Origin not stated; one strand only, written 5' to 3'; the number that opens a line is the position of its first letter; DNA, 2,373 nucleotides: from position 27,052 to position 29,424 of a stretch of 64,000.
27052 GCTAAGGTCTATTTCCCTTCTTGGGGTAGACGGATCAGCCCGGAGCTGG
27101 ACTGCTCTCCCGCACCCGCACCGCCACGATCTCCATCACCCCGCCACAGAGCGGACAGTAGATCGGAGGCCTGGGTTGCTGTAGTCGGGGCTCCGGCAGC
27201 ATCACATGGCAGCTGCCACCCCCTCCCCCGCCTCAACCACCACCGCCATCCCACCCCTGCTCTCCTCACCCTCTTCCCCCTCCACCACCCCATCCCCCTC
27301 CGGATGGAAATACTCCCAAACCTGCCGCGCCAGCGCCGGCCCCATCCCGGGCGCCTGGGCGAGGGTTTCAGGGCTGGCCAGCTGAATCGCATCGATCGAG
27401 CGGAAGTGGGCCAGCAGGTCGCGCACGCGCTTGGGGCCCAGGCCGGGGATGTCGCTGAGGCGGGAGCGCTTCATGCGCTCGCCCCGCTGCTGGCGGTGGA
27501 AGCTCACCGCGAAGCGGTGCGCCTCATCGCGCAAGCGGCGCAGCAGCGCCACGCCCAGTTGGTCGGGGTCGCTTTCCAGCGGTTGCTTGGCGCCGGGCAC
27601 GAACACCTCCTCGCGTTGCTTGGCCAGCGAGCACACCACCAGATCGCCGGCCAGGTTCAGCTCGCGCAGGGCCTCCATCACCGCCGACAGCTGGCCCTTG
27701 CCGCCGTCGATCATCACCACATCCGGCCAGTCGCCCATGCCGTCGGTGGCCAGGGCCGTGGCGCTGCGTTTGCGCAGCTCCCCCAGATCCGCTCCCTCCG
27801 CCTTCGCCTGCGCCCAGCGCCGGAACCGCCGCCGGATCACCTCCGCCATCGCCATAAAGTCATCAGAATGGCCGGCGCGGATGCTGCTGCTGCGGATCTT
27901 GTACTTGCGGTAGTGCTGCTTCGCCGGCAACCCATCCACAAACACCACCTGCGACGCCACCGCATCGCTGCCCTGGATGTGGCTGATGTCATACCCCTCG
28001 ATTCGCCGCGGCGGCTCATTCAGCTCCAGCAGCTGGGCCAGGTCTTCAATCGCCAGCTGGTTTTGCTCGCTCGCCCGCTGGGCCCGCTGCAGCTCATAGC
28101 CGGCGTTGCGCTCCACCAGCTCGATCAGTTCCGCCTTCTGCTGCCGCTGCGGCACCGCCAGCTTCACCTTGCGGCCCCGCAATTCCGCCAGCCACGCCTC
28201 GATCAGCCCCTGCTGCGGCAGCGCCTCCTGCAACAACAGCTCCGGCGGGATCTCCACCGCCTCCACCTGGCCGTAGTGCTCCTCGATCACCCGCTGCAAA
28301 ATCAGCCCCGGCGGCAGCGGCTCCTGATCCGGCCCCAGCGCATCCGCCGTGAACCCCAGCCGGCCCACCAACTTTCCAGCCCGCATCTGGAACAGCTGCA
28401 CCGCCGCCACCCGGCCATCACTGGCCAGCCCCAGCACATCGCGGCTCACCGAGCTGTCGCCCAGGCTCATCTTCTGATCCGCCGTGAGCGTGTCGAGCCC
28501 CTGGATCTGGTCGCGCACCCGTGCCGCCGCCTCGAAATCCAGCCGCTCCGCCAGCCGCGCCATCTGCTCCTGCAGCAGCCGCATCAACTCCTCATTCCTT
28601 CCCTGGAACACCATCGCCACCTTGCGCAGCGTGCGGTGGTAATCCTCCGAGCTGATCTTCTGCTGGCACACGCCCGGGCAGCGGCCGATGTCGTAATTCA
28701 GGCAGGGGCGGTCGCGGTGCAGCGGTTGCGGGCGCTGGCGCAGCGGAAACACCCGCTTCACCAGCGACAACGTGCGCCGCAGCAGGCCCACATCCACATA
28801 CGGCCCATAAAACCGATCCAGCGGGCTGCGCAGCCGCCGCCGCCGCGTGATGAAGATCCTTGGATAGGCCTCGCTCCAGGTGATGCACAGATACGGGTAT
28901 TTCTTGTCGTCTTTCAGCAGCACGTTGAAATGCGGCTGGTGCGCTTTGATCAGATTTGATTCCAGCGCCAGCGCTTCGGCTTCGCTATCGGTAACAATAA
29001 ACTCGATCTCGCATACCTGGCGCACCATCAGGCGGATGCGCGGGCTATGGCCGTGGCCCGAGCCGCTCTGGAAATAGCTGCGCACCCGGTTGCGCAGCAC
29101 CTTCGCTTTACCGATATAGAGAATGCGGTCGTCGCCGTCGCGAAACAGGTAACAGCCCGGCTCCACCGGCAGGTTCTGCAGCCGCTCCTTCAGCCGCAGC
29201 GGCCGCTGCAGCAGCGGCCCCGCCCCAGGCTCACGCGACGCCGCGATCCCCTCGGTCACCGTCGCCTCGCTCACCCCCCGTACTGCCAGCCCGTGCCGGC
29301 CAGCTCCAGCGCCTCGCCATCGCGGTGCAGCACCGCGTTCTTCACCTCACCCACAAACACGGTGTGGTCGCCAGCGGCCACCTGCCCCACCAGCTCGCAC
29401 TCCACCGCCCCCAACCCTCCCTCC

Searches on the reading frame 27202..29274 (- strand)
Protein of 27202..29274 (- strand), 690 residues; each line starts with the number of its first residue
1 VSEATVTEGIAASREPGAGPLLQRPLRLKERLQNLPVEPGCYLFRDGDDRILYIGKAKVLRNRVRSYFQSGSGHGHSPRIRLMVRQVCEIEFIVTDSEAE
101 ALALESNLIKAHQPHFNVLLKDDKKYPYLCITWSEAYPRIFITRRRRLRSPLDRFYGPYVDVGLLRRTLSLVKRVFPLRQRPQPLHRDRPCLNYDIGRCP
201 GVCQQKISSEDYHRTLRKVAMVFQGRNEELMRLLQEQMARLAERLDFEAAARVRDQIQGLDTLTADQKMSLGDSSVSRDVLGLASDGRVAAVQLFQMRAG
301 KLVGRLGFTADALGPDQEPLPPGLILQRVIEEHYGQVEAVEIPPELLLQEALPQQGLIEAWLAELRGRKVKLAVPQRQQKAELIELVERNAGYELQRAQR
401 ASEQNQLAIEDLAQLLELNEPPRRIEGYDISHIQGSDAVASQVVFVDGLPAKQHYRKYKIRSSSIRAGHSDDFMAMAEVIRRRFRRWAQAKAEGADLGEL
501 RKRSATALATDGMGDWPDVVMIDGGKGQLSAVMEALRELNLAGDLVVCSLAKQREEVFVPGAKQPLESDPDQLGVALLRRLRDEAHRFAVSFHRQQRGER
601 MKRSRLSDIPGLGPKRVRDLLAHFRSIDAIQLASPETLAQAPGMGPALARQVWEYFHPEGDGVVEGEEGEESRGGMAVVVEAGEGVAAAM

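Call 5: search_protein_families(library=pfam, proteins=[window:27202-29274:-], max_evalue=0.1)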
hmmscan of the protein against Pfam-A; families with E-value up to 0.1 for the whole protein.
window:27202-29274:- (690 aa): 8 families
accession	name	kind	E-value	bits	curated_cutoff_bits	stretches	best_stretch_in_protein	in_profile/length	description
PF08459.17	UvrC_RNaseH_dom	-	6.4e-49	166.3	22.3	1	414-590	2-159/159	UvrC RNAse H endonuclease domain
PF22920.2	UvrC_RNaseH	-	1.1e-28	99.9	24.3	1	278-397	2-115/116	UvrC Ribonuclease H-like domain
PF14520.12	HHH_5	-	3.8e-11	43.7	27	1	605-652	3-51/57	Helix-hairpin-helix domain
PF01541.30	GIY-YIG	-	3.3e-09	37.3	22.6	1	39-115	2-76/78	GIY-YIG catalytic domain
PF12826.13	HHH_2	-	8.5e-08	32.7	27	1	609-659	8-58/64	Helix-hairpin-helix motif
PF02151.25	UVR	-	2.1e-07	30.9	21.5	1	228-261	1-34/36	UvrB/uvrC motif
PF00633.29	HHH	-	2.9e-05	24.1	24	1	627-652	2-27/30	Helix-hairpin-helix motif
PF12836.13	HHH_3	-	0.0049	17.4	27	0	633-655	11-33/65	Helix-hairpin-helix motif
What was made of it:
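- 27202..29274 (-): uvrC, the conserved right flank of the hotspot. Its last ~33 codons (27202-27300) form a variable Gly/Glu-rich tail. Pfam GIY-YIG, UVR, UvrC_RNaseH and HHH domains (call 5).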

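Call 25: find_related_loci(query=window:27202-29274:-, collection=genome_contigs, flank=10000)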
Query window:27202-29274:- (690 aa) in genome_contigs; peptide patterns used: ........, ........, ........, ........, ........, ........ (x = any residue, [..] = any of these).
600 stretches matched a pattern (row limit reached: there are more); 592 encode a relative of the query (tblastn E <= 1e-3); the best 80 are kept; 80 distinct loci.
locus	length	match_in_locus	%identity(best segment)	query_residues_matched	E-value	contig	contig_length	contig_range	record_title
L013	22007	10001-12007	89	1-672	0e+0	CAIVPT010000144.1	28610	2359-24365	MAG: uncultured Synechococcaceae cyanobacterium isolate Loclat_bin-12067 genome assembly, contig: bin-12067:144/320, who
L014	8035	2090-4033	87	11-658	0e+0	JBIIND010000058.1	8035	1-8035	MAG: Cyanobium sp. isolate ME2002-08-14_3300042565_group1_bin81 Rohwer_bin1301_scaffold_9911_c1, whole genome shotgun se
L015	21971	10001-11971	84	17-659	0e+0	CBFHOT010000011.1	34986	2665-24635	MAG: Cyanobacteriota bacterium isolate AGTU_99_bin_60_indstr genome assembly, contig: AGTU_99_bin_60_indstr_c11, whole g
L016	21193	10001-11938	85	20-668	0e+0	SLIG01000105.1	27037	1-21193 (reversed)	MAG: Cyanobium sp. isolate CSSed165cm_191R1 CSSed16-5cm-3252, whole genome shotgun sequence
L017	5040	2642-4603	84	20-659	0e+0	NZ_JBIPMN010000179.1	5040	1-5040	MAG: Vulcanococcus sp. isolate ME2016-08-30_3300044843_group7_bin120 Rohwer_bin1374_scaffold_19800_c1, whole genome shot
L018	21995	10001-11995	84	20-679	0e+0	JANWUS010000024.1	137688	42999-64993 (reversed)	Cyanobium sp. FGCU52 NODE_17_length_137688_cov_178.749631, whole genome shotgun sequence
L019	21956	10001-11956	84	21-683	0e+0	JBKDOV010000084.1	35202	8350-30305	MAG: Cyanobacteriota bacterium isolate samp_2145_metabat2_127 samp_2145_841353, whole genome shotgun sequence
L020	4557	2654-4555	85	21-654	0e+0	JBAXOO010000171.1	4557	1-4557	MAG: Cyanobium sp. ELA507 MAG507_171, whole genome shotgun sequence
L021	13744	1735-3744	83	18-670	0e+0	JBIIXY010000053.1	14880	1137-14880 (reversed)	MAG: Prochlorococcaceae cyanobacterium isolate ME2005-08-02_3300034104_group2_bin94 Rohwer_bin1346_scaffold_2176_c1, who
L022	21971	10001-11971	84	20-662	0e+0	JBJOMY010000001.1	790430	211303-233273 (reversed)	MAG: Cyanobacteriota bacterium isolate umpqua_2019_sw_WHONDRS-S19S_0079_A_bin.19 scaffold_0000001, whole genome shotgun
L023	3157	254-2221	84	20-661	0e+0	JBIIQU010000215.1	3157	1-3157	MAG: Vulcanococcus sp. isolate ME2003-07-23pf_3300044630_group2_bin242 Rohwer_bin1364_scaffold_57829_c1, whole genome sh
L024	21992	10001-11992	83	21-670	0e+0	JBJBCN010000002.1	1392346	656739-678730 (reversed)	MAG: Synechococcus sp. isolate CUG2158 NODE_4_length_1392346_cov_245.708622, whole genome shotgun sequence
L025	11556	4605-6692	79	11-657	0e+0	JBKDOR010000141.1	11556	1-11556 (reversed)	MAG: Synechococcaceae cyanobacterium isolate samp_2143_semibin_520 samp_2143_587619, whole genome shotgun sequence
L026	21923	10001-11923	83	18-658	0e+0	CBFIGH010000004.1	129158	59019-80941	MAG: Cyanobium sp. isolate Co_bin_762_orig genome assembly, contig: Co_bin_762_orig_Co_c_000000116930, whole genome shot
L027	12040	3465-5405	85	20-668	0e+0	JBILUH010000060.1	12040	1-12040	MAG: Cyanobium sp. isolate ME2018-08-06_3300044608_group8_bin130 Rohwer_bin1339_scaffold_7137_c1, whole genome shotgun s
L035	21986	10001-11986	84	16-668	0e+0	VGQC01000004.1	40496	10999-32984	MAG: Cyanobacteria bacterium M_DeepCast_100m_m1_067 M_DeepCast_100m_m1_067_Ga0194119_10001618, whole genome shotgun sequ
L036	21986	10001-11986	84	3-658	0e+0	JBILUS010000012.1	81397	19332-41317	MAG: Cyanobium sp. isolate ME2018-08-14_3300043803_group8_bin10 Rohwer_bin1333_scaffold_158_c1, whole genome shotgun seq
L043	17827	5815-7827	84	20-669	0e+0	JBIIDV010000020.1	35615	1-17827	MAG: Prochlorococcaceae cyanobacterium isolate ME2000-08-17pf_3300042335_group1_bin52 Rohwer_bin1341_scaffold_500_c1, wh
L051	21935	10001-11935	79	17-668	0e+0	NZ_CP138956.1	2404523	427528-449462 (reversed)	Synechococcus sp. MIT S9452 chromosome, complete genome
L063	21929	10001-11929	78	9-658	0e+0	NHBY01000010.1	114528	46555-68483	MAG: Synechococcus sp. TMED19 33261, whole genome shotgun sequence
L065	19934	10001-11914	78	17-661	0e+0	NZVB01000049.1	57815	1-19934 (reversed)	MAG: Cyanobium sp. NAT70 44931, whole genome shotgun sequence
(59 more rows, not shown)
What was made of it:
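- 27202..29274 (-): 74-89% identical to picocyanobacterial relatives (call 25).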

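Call 32: search_protein_families(library=pfam, proteins=[L014:4076-4438:+, L014:4936-5529:+, L014:5587-6444:+, L016:12533-13822:-, L016:13849-14958:+, L016:14775-15311:+, L036:12816-13733:+, L036:12663-13661:-, L051:12324-13655:-, L014:4487-4876:+], max_evalue=0.01)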
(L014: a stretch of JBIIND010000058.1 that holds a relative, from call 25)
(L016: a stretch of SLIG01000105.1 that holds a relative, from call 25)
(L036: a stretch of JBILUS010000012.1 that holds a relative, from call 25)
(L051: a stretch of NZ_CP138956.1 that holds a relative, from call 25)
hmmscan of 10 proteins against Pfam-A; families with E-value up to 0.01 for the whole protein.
L014:4076-4438:+ (120 aa): 0 families

L014:4936-5529:+ (197 aa): 0 families

L014:5587-6444:+ (285 aa): 1 family
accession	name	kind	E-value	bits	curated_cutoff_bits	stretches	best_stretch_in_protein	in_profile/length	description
PF13489.12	Methyltransf_23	-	2.2e-08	34.5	27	1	46-166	11-122/164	Methyltransferase domain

L016:12533-13822:- (429 aa): 1 family
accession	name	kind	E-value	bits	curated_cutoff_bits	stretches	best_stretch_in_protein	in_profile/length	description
PF09851.14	SHOCT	-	1.3e-08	34.8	27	1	399-426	1-28/28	Short C-terminal domain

L016:13849-14958:+ (369 aa): 1 family
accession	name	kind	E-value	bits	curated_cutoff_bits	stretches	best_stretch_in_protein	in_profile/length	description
PF13449.12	Phytase-like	-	1.1e-44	153.9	27.6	1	69-345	1-283/284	Esterase-like activity of phytase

L016:14775-15311:+ (178 aa): 0 families

L036:12816-13733:+ (305 aa): 0 families

L036:12663-13661:- (332 aa): 5 families
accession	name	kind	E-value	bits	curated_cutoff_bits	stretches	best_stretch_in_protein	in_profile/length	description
PF00535.33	Glycos_transf_2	-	1.8e-30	106.6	23.3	1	41-175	1-132/168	Glycosyl transferase family 2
PF13641.12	Glyco_tranf_2_3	-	9.6e-15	55.6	27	1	40-156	3-123/230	Glycosyltransferase like family 2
PF10111.15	Glyco_tranf_2_2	-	4.4e-07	30.1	27.3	1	41-140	1-102/276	Glycosyltransferase like family 2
PF13632.12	Glyco_trans_2_3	-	0.00039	20.7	27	0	123-156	2-35/198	Glycosyl transferase family group 2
PF13506.12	Glyco_transf_21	-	0.0026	17.7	21.7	1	118-158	29-69/174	Glycosyl transferase family 21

L051:12324-13655:- (443 aa): 9 families
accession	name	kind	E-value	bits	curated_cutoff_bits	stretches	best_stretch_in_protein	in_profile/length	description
PF07992.20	Pyr_redox_2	-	5.7e-63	213.5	26.1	1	3-312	1-291/291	Pyridine nucleotide-disulphide oxidoreductase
PF02852.28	Pyr_redox_dim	-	1.4e-32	112.6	25.3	1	332-442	1-109/110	Pyridine nucleotide-disulphide oxidoreductase, dimerisation domain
PF00070.33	Pyr_redox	-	9.9e-23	80.9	22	1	167-237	2-72/82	Pyridine nucleotide-disulphide oxidoreductase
PF13738.12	Pyr_redox_3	-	4.4e-14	52.9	30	1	116-296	112-305/305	Pyridine nucleotide-disulphide oxidoreductase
PF12831.13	FAD_oxidored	-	3.4e-05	23.8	27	1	4-44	1-42/416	FAD dependent oxidoreductase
PF01134.28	GIDA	-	5.4e-05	22.9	22.1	1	4-128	1-98/391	Glucose inhibited division protein A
PF03486.20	HI0933_like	-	0.00073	19.5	50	0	4-35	2-33/244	HI0933-like protein Rossmann domain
PF00890.30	FAD_binding_2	-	0.0019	17.9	20.4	1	4-39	1-37/414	FAD binding domain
PF01946.23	Thi4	-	0.0036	17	26.2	1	2-61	17-77/235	Thi4 family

L014:4487-4876:+ (129 aa): 0 families
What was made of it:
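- Closest known: Core defence hotspots. Different: In other picocyanobacteria the same slot often holds metabolic or envelope genes (GT2, phytase-like, oxidoreductase) rather than defence genes (call 32).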
